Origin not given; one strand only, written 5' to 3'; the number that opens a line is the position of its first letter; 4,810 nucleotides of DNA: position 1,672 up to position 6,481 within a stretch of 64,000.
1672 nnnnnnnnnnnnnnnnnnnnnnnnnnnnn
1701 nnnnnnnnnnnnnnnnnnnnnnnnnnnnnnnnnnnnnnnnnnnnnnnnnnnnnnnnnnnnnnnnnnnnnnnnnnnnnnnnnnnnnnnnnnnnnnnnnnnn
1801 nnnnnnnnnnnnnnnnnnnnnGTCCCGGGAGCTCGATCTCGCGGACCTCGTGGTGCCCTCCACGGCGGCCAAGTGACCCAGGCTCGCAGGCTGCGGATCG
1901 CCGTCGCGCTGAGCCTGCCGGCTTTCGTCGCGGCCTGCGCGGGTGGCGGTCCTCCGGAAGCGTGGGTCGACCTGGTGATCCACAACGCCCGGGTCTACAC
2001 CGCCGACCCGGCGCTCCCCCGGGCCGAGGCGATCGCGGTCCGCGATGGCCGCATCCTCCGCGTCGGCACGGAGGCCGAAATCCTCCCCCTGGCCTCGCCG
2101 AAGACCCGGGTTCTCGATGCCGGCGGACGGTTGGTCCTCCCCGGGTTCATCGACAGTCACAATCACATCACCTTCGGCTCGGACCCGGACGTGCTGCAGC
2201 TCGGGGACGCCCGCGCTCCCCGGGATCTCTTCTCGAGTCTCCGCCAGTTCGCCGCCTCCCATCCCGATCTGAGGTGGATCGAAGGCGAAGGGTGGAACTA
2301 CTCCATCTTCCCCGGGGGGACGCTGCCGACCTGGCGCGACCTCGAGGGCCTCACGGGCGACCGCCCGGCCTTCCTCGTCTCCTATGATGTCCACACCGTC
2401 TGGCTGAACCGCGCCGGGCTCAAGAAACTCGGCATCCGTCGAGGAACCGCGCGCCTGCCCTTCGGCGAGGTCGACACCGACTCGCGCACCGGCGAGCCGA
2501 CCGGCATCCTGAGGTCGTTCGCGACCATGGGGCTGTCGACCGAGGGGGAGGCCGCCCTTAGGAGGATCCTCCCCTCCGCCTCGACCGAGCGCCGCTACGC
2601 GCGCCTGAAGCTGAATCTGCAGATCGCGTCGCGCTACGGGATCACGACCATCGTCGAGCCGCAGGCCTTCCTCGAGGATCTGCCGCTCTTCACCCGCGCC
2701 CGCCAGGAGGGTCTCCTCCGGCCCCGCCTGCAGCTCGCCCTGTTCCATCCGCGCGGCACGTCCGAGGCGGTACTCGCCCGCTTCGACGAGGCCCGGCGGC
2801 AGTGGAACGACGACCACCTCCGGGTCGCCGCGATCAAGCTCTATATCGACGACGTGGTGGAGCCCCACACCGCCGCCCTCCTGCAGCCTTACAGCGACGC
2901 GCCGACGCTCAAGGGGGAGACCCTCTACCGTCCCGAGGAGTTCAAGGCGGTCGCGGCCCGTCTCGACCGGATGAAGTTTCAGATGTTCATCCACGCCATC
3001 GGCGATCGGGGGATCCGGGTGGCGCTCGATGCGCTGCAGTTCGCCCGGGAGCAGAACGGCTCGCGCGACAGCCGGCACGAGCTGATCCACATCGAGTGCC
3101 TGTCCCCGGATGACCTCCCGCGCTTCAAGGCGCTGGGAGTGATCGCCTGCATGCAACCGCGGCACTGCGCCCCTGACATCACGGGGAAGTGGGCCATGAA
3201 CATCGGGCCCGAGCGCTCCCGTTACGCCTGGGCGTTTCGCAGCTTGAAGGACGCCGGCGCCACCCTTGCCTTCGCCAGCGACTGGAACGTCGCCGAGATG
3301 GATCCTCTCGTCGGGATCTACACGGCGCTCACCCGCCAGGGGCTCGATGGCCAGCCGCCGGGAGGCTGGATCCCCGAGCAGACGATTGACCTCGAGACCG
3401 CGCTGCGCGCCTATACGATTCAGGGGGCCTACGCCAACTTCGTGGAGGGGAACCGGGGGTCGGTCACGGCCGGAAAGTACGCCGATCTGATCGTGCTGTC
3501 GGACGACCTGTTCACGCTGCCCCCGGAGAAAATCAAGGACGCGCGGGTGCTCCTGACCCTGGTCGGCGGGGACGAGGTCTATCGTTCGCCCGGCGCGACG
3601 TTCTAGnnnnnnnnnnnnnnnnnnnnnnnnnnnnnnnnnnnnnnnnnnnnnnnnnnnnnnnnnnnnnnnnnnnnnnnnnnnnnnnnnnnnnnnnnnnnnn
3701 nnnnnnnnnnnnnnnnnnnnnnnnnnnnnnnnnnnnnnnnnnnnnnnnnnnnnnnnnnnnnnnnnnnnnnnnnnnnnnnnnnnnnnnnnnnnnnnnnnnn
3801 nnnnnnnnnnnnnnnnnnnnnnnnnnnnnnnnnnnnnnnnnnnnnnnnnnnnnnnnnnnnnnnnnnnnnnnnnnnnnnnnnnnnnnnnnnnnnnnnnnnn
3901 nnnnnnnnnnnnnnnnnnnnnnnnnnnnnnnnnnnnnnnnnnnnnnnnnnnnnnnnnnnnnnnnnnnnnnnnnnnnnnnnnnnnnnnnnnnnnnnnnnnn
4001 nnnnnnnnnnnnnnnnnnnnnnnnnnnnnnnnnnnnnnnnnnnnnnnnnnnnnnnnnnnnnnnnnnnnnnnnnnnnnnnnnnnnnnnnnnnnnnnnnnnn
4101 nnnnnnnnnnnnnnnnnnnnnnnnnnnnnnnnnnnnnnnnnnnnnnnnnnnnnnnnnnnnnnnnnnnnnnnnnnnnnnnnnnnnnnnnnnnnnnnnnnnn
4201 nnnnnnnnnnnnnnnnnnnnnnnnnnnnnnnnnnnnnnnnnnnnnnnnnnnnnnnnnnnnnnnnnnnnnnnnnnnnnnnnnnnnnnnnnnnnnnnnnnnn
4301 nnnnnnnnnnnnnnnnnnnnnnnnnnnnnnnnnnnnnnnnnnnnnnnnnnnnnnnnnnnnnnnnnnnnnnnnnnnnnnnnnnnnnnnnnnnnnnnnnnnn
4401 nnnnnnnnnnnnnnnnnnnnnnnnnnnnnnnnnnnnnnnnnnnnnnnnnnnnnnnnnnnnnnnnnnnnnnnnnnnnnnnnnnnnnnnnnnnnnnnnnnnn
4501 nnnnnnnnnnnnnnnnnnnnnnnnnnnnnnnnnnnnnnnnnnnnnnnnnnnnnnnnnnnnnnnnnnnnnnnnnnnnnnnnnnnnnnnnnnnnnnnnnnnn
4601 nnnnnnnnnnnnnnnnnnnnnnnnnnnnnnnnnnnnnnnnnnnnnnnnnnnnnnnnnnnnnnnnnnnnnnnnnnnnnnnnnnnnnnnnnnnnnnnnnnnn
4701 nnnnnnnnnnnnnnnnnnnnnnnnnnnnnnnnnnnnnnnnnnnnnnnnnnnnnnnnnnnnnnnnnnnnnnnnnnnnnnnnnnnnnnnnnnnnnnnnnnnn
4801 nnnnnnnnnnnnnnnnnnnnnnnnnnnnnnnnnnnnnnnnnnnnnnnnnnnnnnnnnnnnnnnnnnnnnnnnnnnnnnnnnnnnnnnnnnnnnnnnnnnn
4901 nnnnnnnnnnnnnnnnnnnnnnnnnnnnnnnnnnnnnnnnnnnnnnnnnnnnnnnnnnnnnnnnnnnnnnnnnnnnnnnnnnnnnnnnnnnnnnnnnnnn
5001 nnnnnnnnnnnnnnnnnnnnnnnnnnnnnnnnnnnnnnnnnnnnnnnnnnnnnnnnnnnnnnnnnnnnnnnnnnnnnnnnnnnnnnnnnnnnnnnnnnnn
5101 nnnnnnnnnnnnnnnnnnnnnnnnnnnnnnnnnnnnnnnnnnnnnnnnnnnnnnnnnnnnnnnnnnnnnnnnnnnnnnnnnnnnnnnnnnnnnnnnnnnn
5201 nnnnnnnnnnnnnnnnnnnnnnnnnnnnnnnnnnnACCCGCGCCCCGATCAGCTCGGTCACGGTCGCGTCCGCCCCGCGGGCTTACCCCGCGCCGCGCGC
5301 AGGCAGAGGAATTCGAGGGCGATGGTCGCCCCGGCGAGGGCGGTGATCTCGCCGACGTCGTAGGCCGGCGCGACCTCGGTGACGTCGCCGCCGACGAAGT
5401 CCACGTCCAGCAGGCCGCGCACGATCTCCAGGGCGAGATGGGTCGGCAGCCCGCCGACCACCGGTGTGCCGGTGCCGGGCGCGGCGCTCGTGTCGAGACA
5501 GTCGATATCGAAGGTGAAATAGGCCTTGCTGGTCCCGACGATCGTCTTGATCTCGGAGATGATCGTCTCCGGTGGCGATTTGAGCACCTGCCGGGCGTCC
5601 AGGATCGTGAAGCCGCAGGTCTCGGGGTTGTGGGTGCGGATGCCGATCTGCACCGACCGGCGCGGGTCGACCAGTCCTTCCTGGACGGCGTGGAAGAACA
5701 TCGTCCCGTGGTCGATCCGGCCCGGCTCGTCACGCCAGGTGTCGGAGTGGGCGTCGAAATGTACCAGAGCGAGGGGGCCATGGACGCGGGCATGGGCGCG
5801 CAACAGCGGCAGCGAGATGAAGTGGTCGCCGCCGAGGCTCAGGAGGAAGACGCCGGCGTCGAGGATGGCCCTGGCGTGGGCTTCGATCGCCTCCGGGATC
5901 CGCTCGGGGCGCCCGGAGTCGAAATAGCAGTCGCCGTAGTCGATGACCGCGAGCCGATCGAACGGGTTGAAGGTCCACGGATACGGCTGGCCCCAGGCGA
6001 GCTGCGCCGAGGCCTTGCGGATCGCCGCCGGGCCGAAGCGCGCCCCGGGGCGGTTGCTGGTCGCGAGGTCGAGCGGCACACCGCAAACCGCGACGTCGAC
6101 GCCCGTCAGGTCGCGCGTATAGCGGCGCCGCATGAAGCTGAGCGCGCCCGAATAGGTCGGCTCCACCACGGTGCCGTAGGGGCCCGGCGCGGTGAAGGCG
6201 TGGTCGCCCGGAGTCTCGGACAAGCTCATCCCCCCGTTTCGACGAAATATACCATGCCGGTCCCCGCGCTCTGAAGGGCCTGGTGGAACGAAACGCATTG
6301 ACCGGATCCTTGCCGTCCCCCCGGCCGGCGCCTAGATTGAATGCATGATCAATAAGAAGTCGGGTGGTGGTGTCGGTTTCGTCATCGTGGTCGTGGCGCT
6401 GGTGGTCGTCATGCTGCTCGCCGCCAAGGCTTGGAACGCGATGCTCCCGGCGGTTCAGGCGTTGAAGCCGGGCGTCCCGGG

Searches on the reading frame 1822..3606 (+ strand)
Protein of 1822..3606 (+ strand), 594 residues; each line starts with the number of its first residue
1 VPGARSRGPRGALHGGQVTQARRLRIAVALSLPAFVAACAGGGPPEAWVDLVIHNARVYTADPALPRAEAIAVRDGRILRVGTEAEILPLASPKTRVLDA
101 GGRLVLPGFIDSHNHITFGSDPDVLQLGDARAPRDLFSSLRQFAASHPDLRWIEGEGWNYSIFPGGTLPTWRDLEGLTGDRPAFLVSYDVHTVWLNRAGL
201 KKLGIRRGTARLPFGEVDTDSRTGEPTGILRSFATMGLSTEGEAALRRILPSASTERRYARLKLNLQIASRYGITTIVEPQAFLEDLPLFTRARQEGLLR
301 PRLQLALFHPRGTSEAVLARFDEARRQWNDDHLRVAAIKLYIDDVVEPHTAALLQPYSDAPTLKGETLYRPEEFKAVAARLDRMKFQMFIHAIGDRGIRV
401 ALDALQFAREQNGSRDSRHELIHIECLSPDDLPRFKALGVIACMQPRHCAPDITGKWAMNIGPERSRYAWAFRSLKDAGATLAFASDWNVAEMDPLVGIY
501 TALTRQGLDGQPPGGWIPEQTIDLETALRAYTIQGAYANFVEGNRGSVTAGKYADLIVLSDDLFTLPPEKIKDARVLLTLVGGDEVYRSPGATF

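Call 59: search_protein_families(library=pfam, proteins=[window:1822-3606:+], max_evalue=0.00001)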
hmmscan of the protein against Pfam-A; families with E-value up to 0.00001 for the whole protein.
window:1822-3606:+ (594 aa): 2 families
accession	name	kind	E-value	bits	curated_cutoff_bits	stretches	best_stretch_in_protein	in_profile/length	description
PF07969.17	Amidohydro_3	-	2.9e-89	301.2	29.7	1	96-587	1-472/472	Amidohydrolase family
PF01979.26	Amidohydro_1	-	7.9e-14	52.1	25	1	369-585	132-344/345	Amidohydrolase family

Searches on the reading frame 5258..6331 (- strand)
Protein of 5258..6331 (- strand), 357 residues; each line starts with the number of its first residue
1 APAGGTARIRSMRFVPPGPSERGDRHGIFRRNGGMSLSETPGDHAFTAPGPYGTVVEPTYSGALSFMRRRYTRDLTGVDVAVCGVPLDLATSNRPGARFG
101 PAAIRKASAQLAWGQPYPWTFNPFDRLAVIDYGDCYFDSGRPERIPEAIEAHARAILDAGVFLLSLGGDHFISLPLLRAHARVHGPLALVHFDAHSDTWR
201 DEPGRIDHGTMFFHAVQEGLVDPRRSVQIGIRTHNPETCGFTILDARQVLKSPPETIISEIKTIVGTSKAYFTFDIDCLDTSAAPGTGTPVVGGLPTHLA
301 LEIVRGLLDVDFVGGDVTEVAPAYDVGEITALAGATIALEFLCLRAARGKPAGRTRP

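Call 59: search_protein_families(library=pfam, proteins=[window:5258-6331:-], max_evalue=0.00001)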
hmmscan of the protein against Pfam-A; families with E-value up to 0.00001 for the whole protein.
window:5258-6331:- (357 aa): 1 family
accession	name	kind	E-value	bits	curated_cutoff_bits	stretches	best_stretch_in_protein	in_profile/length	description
PF00491.26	Arginase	-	4.7e-84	282.6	22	1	79-342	2-279/280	Arginase family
